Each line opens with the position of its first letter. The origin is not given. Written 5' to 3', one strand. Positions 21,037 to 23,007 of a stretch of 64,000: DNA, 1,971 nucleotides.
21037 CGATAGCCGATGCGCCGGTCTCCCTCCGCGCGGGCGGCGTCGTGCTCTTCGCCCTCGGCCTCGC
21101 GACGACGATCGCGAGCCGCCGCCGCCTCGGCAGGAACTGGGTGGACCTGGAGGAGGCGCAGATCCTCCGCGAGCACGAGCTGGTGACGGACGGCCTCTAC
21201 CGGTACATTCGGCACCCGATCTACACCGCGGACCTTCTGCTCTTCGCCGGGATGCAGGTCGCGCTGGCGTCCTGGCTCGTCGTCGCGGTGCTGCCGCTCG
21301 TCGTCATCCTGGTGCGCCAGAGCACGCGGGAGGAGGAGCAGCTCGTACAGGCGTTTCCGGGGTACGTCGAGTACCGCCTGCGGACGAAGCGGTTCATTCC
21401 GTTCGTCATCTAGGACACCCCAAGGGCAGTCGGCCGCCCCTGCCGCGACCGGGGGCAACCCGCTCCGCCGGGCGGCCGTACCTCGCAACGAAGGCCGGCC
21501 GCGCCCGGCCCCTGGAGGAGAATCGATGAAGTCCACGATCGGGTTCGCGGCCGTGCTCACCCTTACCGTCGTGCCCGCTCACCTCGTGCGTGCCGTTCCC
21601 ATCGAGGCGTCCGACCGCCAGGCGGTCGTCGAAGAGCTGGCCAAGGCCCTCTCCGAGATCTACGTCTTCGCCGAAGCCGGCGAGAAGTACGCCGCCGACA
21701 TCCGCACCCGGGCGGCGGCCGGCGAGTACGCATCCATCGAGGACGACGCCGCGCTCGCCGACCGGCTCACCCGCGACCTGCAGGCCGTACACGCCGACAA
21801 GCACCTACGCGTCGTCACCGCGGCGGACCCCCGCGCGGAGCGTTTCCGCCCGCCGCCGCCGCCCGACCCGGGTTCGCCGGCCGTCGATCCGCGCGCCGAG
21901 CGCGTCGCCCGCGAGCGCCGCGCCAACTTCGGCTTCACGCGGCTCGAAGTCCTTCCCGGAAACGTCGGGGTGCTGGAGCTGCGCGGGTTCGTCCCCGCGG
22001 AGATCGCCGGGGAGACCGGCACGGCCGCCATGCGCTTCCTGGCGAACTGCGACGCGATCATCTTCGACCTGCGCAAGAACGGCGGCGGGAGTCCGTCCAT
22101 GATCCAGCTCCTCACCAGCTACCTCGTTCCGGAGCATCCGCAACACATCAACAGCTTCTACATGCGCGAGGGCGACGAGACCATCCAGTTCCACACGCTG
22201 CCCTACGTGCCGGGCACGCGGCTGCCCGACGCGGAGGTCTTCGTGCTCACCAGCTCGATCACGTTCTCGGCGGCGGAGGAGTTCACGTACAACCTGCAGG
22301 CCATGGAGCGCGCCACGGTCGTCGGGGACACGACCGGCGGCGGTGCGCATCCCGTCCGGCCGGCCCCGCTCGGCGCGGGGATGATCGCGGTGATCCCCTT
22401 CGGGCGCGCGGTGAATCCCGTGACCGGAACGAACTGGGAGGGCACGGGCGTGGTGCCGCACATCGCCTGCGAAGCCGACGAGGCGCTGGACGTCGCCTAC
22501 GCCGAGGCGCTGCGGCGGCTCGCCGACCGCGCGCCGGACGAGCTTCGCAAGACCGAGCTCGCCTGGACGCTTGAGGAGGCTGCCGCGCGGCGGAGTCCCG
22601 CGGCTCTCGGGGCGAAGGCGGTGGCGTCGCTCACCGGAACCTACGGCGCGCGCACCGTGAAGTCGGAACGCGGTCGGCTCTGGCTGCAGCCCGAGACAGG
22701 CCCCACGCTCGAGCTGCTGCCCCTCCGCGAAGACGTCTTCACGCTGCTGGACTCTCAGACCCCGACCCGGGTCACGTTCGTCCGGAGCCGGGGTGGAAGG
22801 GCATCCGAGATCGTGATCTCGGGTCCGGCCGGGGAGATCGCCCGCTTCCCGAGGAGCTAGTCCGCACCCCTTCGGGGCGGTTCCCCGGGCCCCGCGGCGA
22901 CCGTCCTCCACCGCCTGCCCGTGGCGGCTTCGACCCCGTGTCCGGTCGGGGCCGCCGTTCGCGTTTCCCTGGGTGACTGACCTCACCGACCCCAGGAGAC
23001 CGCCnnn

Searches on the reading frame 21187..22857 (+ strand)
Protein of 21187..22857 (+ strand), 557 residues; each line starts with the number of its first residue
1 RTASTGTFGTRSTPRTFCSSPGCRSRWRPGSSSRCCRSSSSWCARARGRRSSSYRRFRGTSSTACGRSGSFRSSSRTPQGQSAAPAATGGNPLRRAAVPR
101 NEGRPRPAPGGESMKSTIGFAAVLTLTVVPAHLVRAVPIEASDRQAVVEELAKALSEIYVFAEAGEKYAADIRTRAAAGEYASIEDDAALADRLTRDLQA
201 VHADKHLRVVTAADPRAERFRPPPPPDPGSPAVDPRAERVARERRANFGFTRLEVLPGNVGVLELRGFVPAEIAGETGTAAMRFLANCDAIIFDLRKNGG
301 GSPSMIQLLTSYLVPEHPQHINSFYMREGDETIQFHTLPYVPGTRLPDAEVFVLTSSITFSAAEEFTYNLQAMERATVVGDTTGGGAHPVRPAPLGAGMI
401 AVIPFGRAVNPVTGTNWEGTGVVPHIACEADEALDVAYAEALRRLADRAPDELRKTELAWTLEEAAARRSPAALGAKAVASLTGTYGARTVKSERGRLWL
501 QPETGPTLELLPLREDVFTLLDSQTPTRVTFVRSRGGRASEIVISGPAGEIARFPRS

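Call 26: search_protein_families(library=pfam, proteins=[window:21187-22857:+], max_evalue=0.001)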
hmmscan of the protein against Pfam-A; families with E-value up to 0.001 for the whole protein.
window:21187-22857:+ (557 aa): 2 families
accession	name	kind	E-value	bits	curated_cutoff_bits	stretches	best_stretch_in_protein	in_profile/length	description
PF03572.23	Peptidase_S41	-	5.8e-20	72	24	1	259-427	1-164/165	Peptidase family S41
PF11918.13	Peptidase_S41_N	-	9.8e-13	48.8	26.6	1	145-218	19-92/129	N-terminal domain of Peptidase_S41 in eukaryotic IRBP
